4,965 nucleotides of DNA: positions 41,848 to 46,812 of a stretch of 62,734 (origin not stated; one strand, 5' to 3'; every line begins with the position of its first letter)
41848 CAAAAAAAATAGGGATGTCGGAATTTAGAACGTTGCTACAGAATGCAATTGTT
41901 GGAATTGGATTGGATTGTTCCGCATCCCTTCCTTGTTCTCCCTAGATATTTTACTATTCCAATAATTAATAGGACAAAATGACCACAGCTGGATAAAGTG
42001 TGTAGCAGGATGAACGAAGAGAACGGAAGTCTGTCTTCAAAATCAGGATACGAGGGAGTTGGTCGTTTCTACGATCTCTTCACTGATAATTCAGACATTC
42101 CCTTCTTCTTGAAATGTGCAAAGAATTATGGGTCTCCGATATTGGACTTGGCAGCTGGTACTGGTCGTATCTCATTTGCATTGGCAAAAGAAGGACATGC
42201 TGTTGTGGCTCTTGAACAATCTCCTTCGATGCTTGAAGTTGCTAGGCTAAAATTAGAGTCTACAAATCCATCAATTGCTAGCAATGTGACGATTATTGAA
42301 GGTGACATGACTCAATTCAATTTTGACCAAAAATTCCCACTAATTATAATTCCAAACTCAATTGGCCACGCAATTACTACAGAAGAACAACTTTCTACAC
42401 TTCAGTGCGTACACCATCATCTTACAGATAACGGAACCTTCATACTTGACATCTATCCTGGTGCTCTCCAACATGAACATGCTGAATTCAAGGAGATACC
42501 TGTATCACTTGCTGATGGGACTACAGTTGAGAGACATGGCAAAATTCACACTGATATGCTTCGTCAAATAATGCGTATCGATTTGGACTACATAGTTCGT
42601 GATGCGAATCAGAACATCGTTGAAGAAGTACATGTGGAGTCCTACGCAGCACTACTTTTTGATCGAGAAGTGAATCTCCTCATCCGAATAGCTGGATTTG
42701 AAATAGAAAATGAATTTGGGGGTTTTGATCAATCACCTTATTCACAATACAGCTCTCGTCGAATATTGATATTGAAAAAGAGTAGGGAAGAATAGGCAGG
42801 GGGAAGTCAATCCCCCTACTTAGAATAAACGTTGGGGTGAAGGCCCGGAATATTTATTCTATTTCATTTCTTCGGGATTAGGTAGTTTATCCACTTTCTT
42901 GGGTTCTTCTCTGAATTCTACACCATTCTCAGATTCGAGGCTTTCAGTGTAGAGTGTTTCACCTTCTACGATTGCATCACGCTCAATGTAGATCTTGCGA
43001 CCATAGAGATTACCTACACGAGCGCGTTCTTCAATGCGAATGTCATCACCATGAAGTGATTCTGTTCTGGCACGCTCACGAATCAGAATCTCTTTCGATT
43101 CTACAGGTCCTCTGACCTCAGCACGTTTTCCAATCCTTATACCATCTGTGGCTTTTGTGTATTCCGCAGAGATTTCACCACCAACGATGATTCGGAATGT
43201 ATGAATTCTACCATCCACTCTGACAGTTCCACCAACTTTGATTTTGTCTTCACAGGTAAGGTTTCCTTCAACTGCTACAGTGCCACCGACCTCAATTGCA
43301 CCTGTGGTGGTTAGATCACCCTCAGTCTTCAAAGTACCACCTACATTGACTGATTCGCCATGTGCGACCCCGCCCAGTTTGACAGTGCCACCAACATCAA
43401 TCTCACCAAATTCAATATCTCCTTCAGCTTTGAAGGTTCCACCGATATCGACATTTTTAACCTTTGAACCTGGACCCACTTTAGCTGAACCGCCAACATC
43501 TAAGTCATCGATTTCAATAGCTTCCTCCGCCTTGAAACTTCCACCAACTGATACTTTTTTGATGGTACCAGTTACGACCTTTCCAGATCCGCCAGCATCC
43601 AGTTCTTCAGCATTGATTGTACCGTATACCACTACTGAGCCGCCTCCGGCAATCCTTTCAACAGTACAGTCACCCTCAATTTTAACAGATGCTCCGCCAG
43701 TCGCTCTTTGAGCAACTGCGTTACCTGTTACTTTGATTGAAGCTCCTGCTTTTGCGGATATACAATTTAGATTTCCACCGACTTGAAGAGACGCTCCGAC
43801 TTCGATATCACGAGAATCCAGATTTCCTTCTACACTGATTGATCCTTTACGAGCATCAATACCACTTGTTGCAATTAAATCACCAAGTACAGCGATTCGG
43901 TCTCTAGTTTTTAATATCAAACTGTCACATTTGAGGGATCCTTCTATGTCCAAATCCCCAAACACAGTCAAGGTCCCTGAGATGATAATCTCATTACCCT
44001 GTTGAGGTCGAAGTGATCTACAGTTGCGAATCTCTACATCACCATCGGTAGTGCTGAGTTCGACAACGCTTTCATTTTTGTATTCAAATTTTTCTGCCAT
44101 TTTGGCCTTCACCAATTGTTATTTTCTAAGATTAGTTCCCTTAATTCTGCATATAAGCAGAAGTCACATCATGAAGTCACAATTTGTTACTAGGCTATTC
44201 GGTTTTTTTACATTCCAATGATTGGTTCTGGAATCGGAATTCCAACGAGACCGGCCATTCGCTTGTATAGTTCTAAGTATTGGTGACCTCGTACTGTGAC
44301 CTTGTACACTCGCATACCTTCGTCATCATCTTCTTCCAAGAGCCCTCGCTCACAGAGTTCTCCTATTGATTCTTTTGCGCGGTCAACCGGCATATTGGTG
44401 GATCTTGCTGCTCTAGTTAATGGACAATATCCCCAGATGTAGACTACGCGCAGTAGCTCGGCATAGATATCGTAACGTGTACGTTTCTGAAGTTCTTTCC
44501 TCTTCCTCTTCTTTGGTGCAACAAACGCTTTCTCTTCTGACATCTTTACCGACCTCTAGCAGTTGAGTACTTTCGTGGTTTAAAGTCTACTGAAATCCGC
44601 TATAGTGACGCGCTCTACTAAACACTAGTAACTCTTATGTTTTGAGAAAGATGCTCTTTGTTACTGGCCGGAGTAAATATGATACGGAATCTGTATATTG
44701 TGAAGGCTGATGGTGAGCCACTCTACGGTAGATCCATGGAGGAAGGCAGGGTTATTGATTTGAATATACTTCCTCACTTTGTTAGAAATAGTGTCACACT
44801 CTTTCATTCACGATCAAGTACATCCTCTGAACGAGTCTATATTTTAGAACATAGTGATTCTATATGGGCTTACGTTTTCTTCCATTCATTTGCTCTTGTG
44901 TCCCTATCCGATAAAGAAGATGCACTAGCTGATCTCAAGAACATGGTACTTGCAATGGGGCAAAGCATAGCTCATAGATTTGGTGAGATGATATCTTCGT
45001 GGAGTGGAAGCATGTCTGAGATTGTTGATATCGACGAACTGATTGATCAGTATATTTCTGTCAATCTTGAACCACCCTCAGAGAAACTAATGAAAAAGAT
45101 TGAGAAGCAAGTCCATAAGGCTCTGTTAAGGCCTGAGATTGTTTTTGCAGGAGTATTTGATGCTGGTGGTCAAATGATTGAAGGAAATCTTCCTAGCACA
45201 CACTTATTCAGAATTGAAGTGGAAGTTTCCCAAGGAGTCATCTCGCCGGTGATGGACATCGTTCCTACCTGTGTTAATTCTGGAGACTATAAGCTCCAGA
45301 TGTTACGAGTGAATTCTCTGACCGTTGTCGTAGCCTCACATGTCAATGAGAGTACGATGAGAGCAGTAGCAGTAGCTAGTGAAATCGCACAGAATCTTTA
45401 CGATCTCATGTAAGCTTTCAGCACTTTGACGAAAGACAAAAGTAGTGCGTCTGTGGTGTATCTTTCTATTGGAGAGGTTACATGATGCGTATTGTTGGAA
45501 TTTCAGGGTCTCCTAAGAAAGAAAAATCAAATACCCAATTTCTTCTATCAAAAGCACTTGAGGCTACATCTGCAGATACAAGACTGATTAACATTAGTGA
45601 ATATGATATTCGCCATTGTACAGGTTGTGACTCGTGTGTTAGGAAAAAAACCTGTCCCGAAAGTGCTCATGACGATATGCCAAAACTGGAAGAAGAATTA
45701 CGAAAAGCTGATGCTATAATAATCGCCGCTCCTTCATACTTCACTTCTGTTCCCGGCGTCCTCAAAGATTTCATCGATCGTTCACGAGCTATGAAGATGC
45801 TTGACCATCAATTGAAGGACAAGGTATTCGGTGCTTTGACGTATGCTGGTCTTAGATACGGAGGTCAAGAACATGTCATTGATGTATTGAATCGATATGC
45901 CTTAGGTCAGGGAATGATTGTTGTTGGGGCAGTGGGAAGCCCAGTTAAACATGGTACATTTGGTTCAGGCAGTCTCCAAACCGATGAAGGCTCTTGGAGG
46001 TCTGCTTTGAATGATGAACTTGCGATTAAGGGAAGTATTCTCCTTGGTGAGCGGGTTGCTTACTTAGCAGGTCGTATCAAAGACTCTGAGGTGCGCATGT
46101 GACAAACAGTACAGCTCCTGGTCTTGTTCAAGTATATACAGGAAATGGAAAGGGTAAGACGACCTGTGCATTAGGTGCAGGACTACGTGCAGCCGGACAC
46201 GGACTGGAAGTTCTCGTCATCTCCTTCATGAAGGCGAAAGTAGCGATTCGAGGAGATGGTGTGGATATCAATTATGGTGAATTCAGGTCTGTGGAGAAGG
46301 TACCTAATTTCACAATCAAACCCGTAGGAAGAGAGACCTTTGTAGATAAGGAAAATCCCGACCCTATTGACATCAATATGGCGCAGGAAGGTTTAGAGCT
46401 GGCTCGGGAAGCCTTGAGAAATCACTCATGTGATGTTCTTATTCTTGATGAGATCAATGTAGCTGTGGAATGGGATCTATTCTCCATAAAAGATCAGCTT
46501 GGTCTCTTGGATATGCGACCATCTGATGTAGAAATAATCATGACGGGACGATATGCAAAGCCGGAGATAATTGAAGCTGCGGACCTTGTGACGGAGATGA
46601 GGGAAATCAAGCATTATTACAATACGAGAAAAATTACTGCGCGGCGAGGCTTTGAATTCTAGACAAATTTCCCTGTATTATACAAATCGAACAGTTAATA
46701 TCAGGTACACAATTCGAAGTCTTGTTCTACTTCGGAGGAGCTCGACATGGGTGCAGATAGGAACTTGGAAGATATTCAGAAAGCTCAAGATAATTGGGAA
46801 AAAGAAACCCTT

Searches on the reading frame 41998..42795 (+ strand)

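Call 9: search_protein_families(library=pfam, proteins=[window:41998-42795:+], max_evalue=0.001)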
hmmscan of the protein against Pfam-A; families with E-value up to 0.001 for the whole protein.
window:41998-42795:+ (265 aa): 8 families
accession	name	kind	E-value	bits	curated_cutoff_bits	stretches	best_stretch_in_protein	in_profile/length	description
PF13649.12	Methyltransf_25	-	9.5e-16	58.7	27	1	48-146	1-97/97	Methyltransferase domain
PF08242.18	Methyltransf_12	-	9.5e-13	49.1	30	1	49-148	1-98/98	Methyltransferase domain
PF13847.12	Methyltransf_31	-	3e-12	46.9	27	1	45-151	4-110/145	Methyltransferase domain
PF08241.18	Methyltransf_11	-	3.5e-10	40.8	21.2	1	49-150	1-95/95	Methyltransferase domain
PF00398.26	RrnaAD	-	2.2e-07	30.7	24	1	47-126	33-111/263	Ribosomal RNA adenine dimethylase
PF05175.20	MTS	-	9.1e-06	25.9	23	1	44-149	31-137/170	Methyltransferase small domain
PF01209.24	Ubie_methyltran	-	0.0002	21.2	20.1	1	42-111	45-114/233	ubiE/COQ5 methyltransferase family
PF13489.12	Methyltransf_23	-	0.00081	19.6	27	0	42-180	20-141/164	Methyltransferase domain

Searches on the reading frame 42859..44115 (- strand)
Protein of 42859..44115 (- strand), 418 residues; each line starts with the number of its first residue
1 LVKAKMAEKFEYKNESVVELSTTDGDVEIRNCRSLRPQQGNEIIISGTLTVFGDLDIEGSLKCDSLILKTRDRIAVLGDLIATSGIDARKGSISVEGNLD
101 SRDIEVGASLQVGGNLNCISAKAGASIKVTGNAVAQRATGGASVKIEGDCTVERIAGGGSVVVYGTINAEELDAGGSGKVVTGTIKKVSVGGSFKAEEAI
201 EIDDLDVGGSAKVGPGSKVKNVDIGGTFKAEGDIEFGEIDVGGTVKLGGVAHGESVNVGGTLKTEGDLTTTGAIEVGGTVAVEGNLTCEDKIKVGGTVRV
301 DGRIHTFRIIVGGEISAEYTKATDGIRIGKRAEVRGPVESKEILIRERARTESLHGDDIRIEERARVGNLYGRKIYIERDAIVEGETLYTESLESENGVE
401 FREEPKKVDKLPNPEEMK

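Call 9: search_protein_families(library=pfam, proteins=[window:42859-44115:-], max_evalue=0.001)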
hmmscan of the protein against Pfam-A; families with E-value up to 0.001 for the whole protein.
window:42859-44115:- (418 aa): 1 family
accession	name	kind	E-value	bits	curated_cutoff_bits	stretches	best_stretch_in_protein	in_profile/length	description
PF04519.19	Bactofilin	-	5.3e-12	46.3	27.9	1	259-352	4-94/98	Polymer-forming cytoskeletal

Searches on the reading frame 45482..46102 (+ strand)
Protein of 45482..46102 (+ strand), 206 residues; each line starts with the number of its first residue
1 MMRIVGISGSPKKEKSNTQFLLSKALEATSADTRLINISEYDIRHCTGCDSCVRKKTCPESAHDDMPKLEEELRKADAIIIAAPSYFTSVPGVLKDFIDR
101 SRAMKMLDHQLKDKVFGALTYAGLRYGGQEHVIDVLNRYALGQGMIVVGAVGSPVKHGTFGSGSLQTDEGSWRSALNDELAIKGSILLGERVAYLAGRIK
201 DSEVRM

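Call 9: search_protein_families(library=pfam, proteins=[window:45482-46102:+], max_evalue=0.001)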
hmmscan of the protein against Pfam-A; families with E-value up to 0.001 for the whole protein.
window:45482-46102:+ (206 aa): 2 families
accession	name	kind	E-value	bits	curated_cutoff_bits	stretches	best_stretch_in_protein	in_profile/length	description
PF03358.20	FMN_red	-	2.8e-30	105.3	24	1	2-151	1-143/152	NADPH-dependent FMN reductase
PF02525.22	Flavodoxin_2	-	4.1e-11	43.4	27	1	2-102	1-105/198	Flavodoxin-like fold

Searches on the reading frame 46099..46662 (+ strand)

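Call 9: search_protein_families(library=pfam, proteins=[window:46099-46662:+], max_evalue=0.001)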
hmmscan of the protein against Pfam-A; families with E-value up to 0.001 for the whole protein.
window:46099-46662:+ (187 aa): 1 family
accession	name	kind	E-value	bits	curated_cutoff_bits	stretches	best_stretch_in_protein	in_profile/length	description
PF02572.21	CobA_CobO_BtuR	-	1.7e-54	185.1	25.7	1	8-187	3-172/172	ATP:corrinoid adenosyltransferase BtuR/CobO/CobP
